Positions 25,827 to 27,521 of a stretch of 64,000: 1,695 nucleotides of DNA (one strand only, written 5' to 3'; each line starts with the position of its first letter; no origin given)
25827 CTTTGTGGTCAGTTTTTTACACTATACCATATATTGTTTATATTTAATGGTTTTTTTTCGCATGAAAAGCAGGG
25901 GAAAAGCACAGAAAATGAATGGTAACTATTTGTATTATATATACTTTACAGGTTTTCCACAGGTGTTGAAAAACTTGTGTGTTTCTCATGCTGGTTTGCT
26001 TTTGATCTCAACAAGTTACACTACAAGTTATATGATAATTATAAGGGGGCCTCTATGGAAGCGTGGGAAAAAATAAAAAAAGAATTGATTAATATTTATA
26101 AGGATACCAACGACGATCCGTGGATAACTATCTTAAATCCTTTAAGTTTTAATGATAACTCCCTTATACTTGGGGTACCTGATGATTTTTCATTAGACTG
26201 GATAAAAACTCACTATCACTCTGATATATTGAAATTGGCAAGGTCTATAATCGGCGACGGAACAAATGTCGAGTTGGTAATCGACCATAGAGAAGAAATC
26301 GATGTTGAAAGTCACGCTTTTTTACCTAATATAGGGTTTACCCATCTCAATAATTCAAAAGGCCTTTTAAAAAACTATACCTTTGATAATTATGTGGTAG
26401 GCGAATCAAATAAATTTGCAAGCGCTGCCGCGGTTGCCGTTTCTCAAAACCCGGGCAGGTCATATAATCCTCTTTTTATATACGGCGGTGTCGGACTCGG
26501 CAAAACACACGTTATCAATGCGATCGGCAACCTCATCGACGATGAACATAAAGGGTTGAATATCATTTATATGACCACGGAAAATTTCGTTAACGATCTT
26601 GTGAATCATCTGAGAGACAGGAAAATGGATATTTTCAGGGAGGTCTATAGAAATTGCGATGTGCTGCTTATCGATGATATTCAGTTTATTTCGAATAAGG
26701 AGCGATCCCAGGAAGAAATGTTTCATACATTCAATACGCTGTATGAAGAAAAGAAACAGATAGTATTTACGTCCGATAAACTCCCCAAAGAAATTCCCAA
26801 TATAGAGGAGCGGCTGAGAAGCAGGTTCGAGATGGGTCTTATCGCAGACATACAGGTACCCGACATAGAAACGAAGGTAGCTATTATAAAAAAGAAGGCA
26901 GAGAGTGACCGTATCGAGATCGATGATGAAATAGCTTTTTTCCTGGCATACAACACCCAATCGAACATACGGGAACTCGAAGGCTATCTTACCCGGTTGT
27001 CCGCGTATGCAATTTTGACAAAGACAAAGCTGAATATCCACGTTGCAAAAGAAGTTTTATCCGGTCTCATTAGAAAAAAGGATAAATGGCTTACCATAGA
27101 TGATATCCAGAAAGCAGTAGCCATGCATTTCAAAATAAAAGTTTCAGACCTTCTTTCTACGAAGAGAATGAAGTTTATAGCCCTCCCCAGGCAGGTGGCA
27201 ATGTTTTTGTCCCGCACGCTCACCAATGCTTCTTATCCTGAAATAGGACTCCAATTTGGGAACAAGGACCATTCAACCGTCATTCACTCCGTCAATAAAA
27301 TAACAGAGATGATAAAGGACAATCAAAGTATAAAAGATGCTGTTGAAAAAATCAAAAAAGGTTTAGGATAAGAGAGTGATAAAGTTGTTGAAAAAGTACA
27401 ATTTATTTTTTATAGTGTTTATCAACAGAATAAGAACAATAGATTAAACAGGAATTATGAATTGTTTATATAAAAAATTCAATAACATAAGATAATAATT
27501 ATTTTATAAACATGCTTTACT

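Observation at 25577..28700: dnaA-dnaN block is compositionally aberrant (about 33-36% GC) relative to all neighbours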

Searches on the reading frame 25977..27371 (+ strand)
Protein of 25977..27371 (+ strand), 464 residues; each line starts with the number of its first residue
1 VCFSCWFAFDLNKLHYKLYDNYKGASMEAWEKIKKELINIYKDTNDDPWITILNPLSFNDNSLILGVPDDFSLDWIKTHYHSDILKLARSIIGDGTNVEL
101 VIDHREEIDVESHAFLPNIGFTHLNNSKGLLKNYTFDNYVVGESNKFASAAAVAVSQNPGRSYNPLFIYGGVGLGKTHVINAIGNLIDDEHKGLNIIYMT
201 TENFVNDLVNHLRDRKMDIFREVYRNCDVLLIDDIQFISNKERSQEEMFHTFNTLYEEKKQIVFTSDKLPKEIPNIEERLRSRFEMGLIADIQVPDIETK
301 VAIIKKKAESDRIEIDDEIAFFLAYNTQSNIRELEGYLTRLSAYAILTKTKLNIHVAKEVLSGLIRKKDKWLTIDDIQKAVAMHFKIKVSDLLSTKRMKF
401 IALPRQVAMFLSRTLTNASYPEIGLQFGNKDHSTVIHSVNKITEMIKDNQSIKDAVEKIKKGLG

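Call 4: search_protein_families(library=pfam, proteins=[window:25977-27371:+])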
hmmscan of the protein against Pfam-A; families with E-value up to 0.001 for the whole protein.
window:25977-27371:+ (464 aa): 8 families
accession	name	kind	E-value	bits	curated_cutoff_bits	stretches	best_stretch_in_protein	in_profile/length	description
PF00308.24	Bac_DnaA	-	3.4e-69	232.6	23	1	132-290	3-161/162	Bacterial DnaA ATPAse domain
PF08299.17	Bac_DnaA_C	-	2e-28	98.6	31.5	1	374-442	1-69/69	Bacterial dnaA protein helix-turn-helix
PF01695.23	IstB_IS21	-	3.9e-10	40.1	24.1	1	166-268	95-194/238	IstB-like ATP binding protein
PF11638.13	DnaA_N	-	7.8e-10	38.8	24.6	1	28-89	2-64/65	DnaA N-terminal domain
PF00004.35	AAA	-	3e-07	31.4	21.2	1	167-285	2-124/131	ATPase family associated with various cellular activities (AAA)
PF13173.12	AAA_14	-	1.1e-05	25.9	27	1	164-284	3-115/129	AAA domain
PF13401.12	AAA_22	-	9.3e-05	23.2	27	0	165-260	7-114/130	AAA domain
PF22688.2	Hda_lid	-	0.00017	22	27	0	298-361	2-65/65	Hda, lid domain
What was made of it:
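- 26055..27371 (+): dnaA, 438 aa. GC 38.6%; GC1/2/3 = 0.45/0.29/0.42. Pfam domains (call 4).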

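Call 9: find_homologous_proteins(query=window:26055-27368:+)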
Query window:26055-27368:+ (438 aa): 8000 proteins with E <= 0.001 among 8000 candidates; the best 120 are listed.
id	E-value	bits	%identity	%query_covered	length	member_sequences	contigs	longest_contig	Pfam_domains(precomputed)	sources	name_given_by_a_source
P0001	2.8e-287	970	100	100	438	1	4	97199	PF13173.13,PF11638.14,PF01695.24,PF00308.25,PF08299.18,PF00004.36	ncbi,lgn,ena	-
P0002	2.0e-285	964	99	100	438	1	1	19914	PF13173.13,PF11638.14,PF01695.24,PF00308.25,PF08299.18,PF00004.36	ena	-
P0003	6.1e-285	963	99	100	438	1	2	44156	PF13173.13,PF11638.14,PF01695.24,PF00308.25,PF08299.18,PF00004.36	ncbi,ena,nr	ncbi:MAG: chromosomal replication initiator protein DnaA [Deltaproteobacteria bacterium]|nr:chromoso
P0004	1.1e-284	962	99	100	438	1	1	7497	PF13173.13,PF11638.14,PF01695.24,PF00308.25,PF08299.18,PF00004.36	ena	-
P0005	4.8e-284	960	99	100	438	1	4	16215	PF11638.14,PF01695.24,PF00308.25,PF08299.18,PF00004.36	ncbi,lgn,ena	-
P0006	8.2e-284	959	98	100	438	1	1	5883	PF13173.13,PF11638.14,PF01695.24,PF00308.25,PF08299.18,PF00004.36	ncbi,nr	ncbi:MAG: chromosomal replication initiator protein DnaA [Deltaproteobacteria bacterium]|nr:chromoso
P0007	8.6e-284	959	99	100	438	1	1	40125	PF11638.14,PF01695.24,PF00308.25,PF08299.18,PF00004.36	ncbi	-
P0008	1.9e-283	958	99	100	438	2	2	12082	PF11638.14,PF01695.24,PF00308.25,PF08299.18,PF00004.36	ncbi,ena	-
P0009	1.5e-272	922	95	100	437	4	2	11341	PF11638.14,PF01695.24,PF00308.25,PF08299.18,PF00004.36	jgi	jgi:chromosomal replication initiator protein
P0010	5.4e-271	917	94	100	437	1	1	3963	PF11638.14,PF01695.24,PF00308.25,PF08299.18,PF00004.36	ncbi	-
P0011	2.9e-258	875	89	100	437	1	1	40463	PF13173.13,PF11638.14,PF01695.24,PF00308.25,PF08299.18,PF00004.36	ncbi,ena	-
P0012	3.7e-258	875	89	100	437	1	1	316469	PF13173.13,PF11638.14,PF01695.24,PF00308.25,PF08299.18,PF00004.36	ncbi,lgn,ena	-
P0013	6.0e-256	867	89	100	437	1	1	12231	PF11638.14,PF01695.24,PF00308.25,PF08299.18,PF00004.36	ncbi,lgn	-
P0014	1.2e-255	866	89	100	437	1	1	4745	PF11638.14,PF01695.24,PF00308.25,PF08299.18,PF00004.36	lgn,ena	-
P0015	6.0e-246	834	85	100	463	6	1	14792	PF11638.14,PF01695.24,PF00308.25,PF08299.18,PF00004.36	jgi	-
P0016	2.0e-244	829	84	100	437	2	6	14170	PF11638.14,PF22688.3,PF01695.24,PF00308.25,PF08299.18,PF00004.36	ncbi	ncbi:MAG: chromosomal replication initiator protein DnaA [bacterium]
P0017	4.4e-234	795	80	100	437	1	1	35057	PF13173.13,PF11638.14,PF01695.24,PF00308.25,PF08299.18,PF00004.36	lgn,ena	-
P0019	1.1e-225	768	78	100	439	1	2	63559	PF11638.14,PF01695.24,PF00308.25,PF08299.18,PF00004.36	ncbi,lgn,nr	ncbi:MAG: chromosomal replication initiator protein DnaA [Deltaproteobacteria bacterium]|nr:chromoso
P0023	7.4e-188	643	67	100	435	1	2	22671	PF11638.14,PF01695.24,PF00308.25,PF08299.18,PF00004.36,PF01637.25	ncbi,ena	-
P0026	1.3e-186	639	67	100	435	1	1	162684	PF11638.14,PF01695.24,PF00308.25,PF08299.18,PF00004.36,PF01637.25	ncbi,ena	-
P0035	8.2e-130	452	51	99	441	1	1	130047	PF11638.14,PF01695.24,PF00308.25,PF08299.18,PF00004.36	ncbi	ncbi:MAG: chromosomal replication initiator protein DnaA [Thermodesulfobacteriota bacterium]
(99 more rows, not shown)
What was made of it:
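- Named best hits outside the clade are Thermodesulfobacteriota, Desulfuromonadales and Geobacter (call 9). There is a gap in DnaA identity from 67% down to about 50% outside the clade (call 9).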

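Call 10: find_encoding_contigs(protein=window:26055-27368:+, flank=10000, max_places=6)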
Protein window:26055-27368:+ (438 aa): 9 contigs read that carry it; 6 places shown.
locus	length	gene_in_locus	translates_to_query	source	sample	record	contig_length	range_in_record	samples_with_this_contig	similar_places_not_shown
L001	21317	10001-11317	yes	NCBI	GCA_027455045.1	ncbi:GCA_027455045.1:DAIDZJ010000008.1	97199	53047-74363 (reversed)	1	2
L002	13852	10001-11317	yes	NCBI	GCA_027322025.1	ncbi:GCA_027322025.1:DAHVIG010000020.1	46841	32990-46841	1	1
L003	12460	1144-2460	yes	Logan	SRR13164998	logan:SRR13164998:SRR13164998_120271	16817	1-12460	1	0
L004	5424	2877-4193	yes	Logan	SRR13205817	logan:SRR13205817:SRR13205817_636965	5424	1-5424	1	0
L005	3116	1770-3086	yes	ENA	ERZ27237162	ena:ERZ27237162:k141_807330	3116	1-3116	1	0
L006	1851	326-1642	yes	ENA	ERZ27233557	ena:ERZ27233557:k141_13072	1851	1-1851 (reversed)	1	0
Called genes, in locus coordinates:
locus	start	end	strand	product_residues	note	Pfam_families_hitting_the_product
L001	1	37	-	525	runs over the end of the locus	PF13360:PQQ_2 (faint), PF25292:Beta-prop_CGLA (faint), PF13570:Beta-prop_ACSF4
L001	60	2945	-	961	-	-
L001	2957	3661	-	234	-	-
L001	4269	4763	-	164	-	PF01252:Peptidase_A8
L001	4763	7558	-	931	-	PF00133:tRNA-synt_1, PF01406:tRNA-synt_1e (faint), PF09334:tRNA-synt_1g, PF13603:tRNA-synt_1_2 (faint), PF08264:Anticodon_1, PF06827:zf-FPG_IleRS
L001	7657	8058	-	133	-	PF02142:MGS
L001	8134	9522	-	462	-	PF10396:TrmE_N, PF00009:GTP_EFTU (faint), PF12631:MnmE_helical, PF03193:RsgA_GTPase (faint), PF00350:Dynamin_N (faint), PF01926:MMR_HSR1, PF02421:FeoB_N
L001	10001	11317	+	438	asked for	PF11638:DnaA_N, PF01695:IstB_IS21, PF00308:Bac_DnaA, PF13173:AAA_14 (faint), PF00004:AAA (weak), PF08299:Bac_DnaA_C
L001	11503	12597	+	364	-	PF00712:DNA_pol3_beta, PF02767:DNA_pol3_beta_2, PF02768:DNA_pol3_beta_3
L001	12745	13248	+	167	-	PF02915:Rubrerythrin, PF21349:RUBY_RBDX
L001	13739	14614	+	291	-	PF01048:PNP_UDP_1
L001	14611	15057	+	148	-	-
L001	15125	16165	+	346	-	PF02606:LpxK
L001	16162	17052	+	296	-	PF03279:Lip_A_acyltrans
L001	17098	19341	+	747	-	PF14814:UB2H, PF00912:Transgly, PF00905:Transpeptidase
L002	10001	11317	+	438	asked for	PF11638:DnaA_N, PF01695:IstB_IS21, PF00308:Bac_DnaA, PF13173:AAA_14 (faint), PF00004:AAA (weak), PF08299:Bac_DnaA_C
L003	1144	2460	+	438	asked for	PF11638:DnaA_N, PF01695:IstB_IS21, PF00308:Bac_DnaA, PF13173:AAA_14 (faint), PF00004:AAA (weak), PF08299:Bac_DnaA_C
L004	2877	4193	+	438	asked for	PF11638:DnaA_N, PF01695:IstB_IS21, PF00308:Bac_DnaA, PF13173:AAA_14 (faint), PF00004:AAA (weak), PF08299:Bac_DnaA_C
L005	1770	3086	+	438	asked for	PF11638:DnaA_N, PF01695:IstB_IS21, PF00308:Bac_DnaA, PF13173:AAA_14 (faint), PF00004:AAA (weak), PF08299:Bac_DnaA_C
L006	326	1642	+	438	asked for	PF11638:DnaA_N, PF01695:IstB_IS21, PF00308:Bac_DnaA, PF13173:AAA_14 (faint), PF00004:AAA (weak), PF08299:Bac_DnaA_C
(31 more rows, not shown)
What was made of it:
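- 26055..27371 (+): The exact protein is present in several independent assemblies (calls 9, 10).
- The same junctions appear in at least 4 independent assemblies (call 10).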

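Call 11: find_encoding_contigs(protein=P0012, flank=10000, max_places=1)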
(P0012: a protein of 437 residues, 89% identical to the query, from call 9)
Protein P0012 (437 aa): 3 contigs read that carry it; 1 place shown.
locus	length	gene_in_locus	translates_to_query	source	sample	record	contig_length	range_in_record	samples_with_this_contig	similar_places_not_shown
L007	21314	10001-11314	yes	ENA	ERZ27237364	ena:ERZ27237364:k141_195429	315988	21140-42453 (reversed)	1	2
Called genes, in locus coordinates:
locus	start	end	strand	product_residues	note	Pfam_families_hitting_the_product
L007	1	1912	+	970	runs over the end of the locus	PF13529:Peptidase_C39_2 (weak)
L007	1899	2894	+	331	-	-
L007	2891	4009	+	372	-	-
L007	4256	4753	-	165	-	PF01252:Peptidase_A8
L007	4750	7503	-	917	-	PF00133:tRNA-synt_1, PF01921:tRNA-synt_1f (faint), PF01406:tRNA-synt_1e (faint), PF09334:tRNA-synt_1g, PF08264:Anticodon_1, PF06827:zf-FPG_IleRS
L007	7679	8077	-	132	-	PF02142:MGS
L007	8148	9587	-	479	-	PF10396:TrmE_N, PF00009:GTP_EFTU (faint), PF12631:MnmE_helical, PF03193:RsgA_GTPase (faint), PF00350:Dynamin_N (faint), PF01926:MMR_HSR1, PF02421:FeoB_N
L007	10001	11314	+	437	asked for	PF11638:DnaA_N, PF00308:Bac_DnaA, PF01695:IstB_IS21, PF13173:AAA_14 (faint), PF00004:AAA (weak), PF08299:Bac_DnaA_C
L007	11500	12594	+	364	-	PF00712:DNA_pol3_beta, PF02767:DNA_pol3_beta_2, PF02768:DNA_pol3_beta_3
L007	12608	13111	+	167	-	PF02915:Rubrerythrin, PF21349:RUBY_RBDX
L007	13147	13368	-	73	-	PF11127:YgaP-like_TM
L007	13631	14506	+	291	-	PF01048:PNP_UDP_1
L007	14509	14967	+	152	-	-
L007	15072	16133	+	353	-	PF02606:LpxK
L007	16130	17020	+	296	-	PF03279:Lip_A_acyltrans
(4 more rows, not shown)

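Call 12: find_encoding_contigs(protein=P0019, flank=10000, max_places=1)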
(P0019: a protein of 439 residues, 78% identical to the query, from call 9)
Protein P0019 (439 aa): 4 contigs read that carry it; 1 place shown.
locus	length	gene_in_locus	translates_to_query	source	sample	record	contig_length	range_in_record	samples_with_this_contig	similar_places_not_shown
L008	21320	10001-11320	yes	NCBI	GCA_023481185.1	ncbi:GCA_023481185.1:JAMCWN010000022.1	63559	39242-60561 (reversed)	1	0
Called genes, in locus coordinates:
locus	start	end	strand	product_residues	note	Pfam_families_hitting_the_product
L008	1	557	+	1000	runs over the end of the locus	PF04313:HSDR_N, PF00270:DEAD (weak), PF04851:ResIII, PF18766:SWI2_SNF2, PF22679:T1R_D3-like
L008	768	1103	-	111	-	-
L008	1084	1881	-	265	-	PF02621:VitK2_biosynth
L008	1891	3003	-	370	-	PF04055:Radical_SAM, PF19288:CofH_C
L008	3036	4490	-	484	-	PF01425:Amidase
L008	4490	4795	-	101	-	PF02686:GatC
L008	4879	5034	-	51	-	-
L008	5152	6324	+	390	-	PF01676:Metalloenzyme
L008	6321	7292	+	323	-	PF06574:FAD_syn, PF01687:Flavokinase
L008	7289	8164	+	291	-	PF08501:Shikimate_dh_N, PF01488:Shikimate_DH, PF18317:SDH_C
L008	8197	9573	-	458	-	PF10396:TrmE_N, PF00009:GTP_EFTU (faint), PF12631:MnmE_helical, PF03193:RsgA_GTPase (faint), PF00350:Dynamin_N (faint), PF01926:MMR_HSR1, PF02421:FeoB_N, PF04548:AIG1 (weak)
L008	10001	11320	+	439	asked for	PF11638:DnaA_N, PF00308:Bac_DnaA, PF01695:IstB_IS21, PF00004:AAA (weak), PF08299:Bac_DnaA_C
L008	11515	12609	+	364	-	PF00712:DNA_pol3_beta, PF02767:DNA_pol3_beta_2, PF02768:DNA_pol3_beta_3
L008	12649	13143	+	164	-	PF02915:Rubrerythrin, PF21349:RUBY_RBDX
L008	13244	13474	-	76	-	PF11127:YgaP-like_TM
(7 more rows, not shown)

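Call 13: find_encoding_contigs(protein=P0026, flank=10000, max_places=1)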
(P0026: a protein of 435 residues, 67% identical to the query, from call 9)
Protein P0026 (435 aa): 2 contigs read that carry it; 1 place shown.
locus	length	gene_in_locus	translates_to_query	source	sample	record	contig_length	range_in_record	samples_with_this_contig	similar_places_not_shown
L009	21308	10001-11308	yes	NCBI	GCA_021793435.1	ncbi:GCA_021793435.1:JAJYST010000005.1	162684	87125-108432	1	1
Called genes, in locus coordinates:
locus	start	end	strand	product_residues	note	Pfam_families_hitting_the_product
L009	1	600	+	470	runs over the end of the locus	PF01656:CbiA, PF13500:AAA_26, PF07685:GATase_3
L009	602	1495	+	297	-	PF01497:Peripla_BP_2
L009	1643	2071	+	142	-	PF00072:Response_reg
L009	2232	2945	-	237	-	PF00300:His_Phos_1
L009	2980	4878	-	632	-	PF01134:GIDA, PF12831:FAD_oxidored (weak), PF21680:GIDA_C_1st, PF13932:SAM_GIDA_C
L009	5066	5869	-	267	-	PF00561:Abhydrolase_1, PF12146:Hydrolase_4, PF12697:Abhydrolase_6, PF03096:Ndr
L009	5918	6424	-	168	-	PF00578:AhpC-TSA, PF08534:Redoxin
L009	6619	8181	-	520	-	PF05970:PIF1, PF13245:AAA_19, PF13604:AAA_30, PF01443:Viral_helicase1 (faint), PF13401:AAA_22 (faint), PF02689:Herpes_Helicase (weak), PF13538:UvrD_C_2 (weak), PF13280:WYL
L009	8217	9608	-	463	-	PF10396:TrmE_N, PF00009:GTP_EFTU (faint), PF12631:MnmE_helical, PF03193:RsgA_GTPase (faint), PF00350:Dynamin_N (faint), PF01926:MMR_HSR1, PF02421:FeoB_N, PF04548:AIG1 (weak)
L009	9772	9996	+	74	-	-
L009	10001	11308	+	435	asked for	PF11638:DnaA_N, PF00308:Bac_DnaA, PF01637:ATPase_2 (weak), PF01695:IstB_IS21, PF00004:AAA, PF08299:Bac_DnaA_C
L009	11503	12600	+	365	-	PF00712:DNA_pol3_beta, PF02767:DNA_pol3_beta_2, PF02768:DNA_pol3_beta_3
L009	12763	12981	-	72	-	PF11127:YgaP-like_TM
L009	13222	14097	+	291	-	PF01048:PNP_UDP_1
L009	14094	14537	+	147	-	-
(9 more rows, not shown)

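Call 14: find_encoding_contigs(protein=P0035, flank=10000, max_places=1)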
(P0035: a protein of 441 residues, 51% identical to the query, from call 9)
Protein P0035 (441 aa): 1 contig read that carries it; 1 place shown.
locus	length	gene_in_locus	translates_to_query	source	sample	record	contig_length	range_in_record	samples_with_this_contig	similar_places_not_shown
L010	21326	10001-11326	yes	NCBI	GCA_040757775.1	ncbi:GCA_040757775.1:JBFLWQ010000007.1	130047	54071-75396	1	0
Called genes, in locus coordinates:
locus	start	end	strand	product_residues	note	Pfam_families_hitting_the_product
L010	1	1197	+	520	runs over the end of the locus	PF02142:MGS, PF01808:AICARFT_IMPCHas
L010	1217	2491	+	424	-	PF02844:GARS_N, PF01071:GARS_A, PF02843:GARS_C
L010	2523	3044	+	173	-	PF00731:AIRC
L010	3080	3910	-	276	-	PF12844:HTH_19 (weak), PF13413:HTH_25, PF13464:RodZ_C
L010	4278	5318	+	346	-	PF00022:Actin, PF06723:MreB_Mbl, PF00012:HSP70, PF14450:FtsA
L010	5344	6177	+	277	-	PF04085:MreC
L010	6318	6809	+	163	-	PF04093:MreD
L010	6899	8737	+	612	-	PF03717:PBP_dimer, PF00905:Transpeptidase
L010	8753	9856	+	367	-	PF01098:FTSW_RODA_SPOVE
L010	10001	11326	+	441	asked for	PF11638:DnaA_N, PF00308:Bac_DnaA, PF01695:IstB_IS21, PF00004:AAA (faint), PF08299:Bac_DnaA_C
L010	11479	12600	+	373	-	PF00712:DNA_pol3_beta, PF02767:DNA_pol3_beta_2, PF02768:DNA_pol3_beta_3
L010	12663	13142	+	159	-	-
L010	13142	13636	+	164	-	PF00430:ATP-synt_B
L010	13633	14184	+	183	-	PF00213:OSCP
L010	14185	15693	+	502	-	PF02874:ATP-synt_ab_N, PF09378:HAS-barrel (weak), PF00006:ATP-synt_ab, PF00306:ATP-synt_ab_C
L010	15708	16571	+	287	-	PF00231:ATP-synt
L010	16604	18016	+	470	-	PF02874:ATP-synt_ab_N, PF00006:ATP-synt_ab, PF22919:ATP-synt_VA_C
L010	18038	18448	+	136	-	PF02823:ATP-synt_DE_N, PF00401:ATP-synt_DE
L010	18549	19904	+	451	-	PF00483:NTP_transferase, PF01128:IspD (weak), PF02348:CTP_transf_3 (weak), PF12804:NTP_transf_3, PF25084:LbH_EIF2B, PF00132:Hexapep, PF25087:GMPPB_C, PF00132:Hexapep, +2 more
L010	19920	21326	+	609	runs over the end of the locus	PF13522:GATase_6, PF13537:GATase_7, PF01380:SIS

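Call 19: find_related_loci(query=A1, collection=genome_contigs, flank=10000)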
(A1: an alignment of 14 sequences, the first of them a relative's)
Query A1 (438 aa) in genome_contigs; peptide patterns used: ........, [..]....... (x = any residue, [..] = any of these).
600 stretches matched a pattern (row limit reached: there are more); 599 encode a relative of the query (tblastn E <= 1e-3); the best 80 are kept; 80 distinct loci.
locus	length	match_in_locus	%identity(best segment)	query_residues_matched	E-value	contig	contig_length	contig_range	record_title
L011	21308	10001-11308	48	4-436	2e-129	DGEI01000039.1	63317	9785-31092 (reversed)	MAG TPA_asm: Firmicutes bacterium UBA3930 UBA3930_contig_8478, whole genome shotgun sequence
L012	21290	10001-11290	47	6-437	6e-128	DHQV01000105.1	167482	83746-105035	MAG TPA_asm: Deltaproteobacteria bacterium UBA5329 UBA5329_contig_4455, whole genome shotgun sequence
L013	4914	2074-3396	45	2-435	4e-127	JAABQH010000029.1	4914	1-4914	MAG: Deltaproteobacteria bacterium isolate S05.Bin005 NODE_126_length_4914_cov_12.9859, whole genome shotgun sequence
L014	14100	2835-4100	48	23-438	5e-126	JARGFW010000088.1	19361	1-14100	MAG: Deferrisomatales bacterium isolate C14-16 NODE_1155_length_19361_cov_7.495960, whole genome shotgun sequence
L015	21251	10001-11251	45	23-435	4e-125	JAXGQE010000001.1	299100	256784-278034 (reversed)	MAG: Candidatus Sumerlaeota bacterium isolate AnMBR.bin319 bin319_1, whole genome shotgun sequence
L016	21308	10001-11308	45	1-437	5e-123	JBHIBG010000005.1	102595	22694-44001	MAG: Candidatus Methylomirabilia bacterium isolate K_2_bin.23 NODE_23_length_102595_cov_44.548303, whole genome shotgun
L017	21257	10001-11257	46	21-435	3e-123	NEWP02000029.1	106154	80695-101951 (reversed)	MAG: Nitrospira sp. CG24E Nitrospira_sp_RSF136_CG24_E_29, whole genome shotgun sequence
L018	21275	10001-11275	47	19-434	1e-122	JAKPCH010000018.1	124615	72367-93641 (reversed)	MAG: Deltaproteobacteria bacterium isolate JPMR_maxbin.014 k141_676604, whole genome shotgun sequence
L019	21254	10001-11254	46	21-434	7e-123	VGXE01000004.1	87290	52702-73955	MAG: Nitrospira sp. isolate M_DeepCast_65m_mx_150 M_DeepCast_65m_mx_150_Ga0194120_10000339, whole genome shotgun sequenc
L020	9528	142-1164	54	97-437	2e-122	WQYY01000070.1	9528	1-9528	MAG: Desulfuromonadales bacterium isolate Emb289P4bin35 Ga0123357_10017335, whole genome shotgun sequence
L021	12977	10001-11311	43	2-437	7e-122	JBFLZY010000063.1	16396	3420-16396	MAG: Bacillota bacterium isolate MAG124 MAG124_63, whole genome shotgun sequence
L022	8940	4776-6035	46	23-437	5e-122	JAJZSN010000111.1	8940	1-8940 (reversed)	MAG: Bacillota bacterium isolate SKS3.bin3 NODE_13199_length_8940_cov_2.452627, whole genome shotgun sequence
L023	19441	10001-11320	45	2-437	1e-121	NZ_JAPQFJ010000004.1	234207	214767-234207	Clostridium brassicae strain ZC22-4 spades_K_17_127_4, whole genome shotgun sequence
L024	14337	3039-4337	47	4-434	5e-121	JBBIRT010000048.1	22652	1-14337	MAG: Deltaproteobacteria bacterium isolate SLS170214_bin_356 NODE_2552_length_22652_cov_4.865380, whole genome shotgun s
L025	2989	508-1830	44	4-437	2e-125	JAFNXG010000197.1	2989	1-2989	MAG: Clostridium sp. isolate RGIG206 Dairy_cattle_Cecum-5__c819119, whole genome shotgun sequence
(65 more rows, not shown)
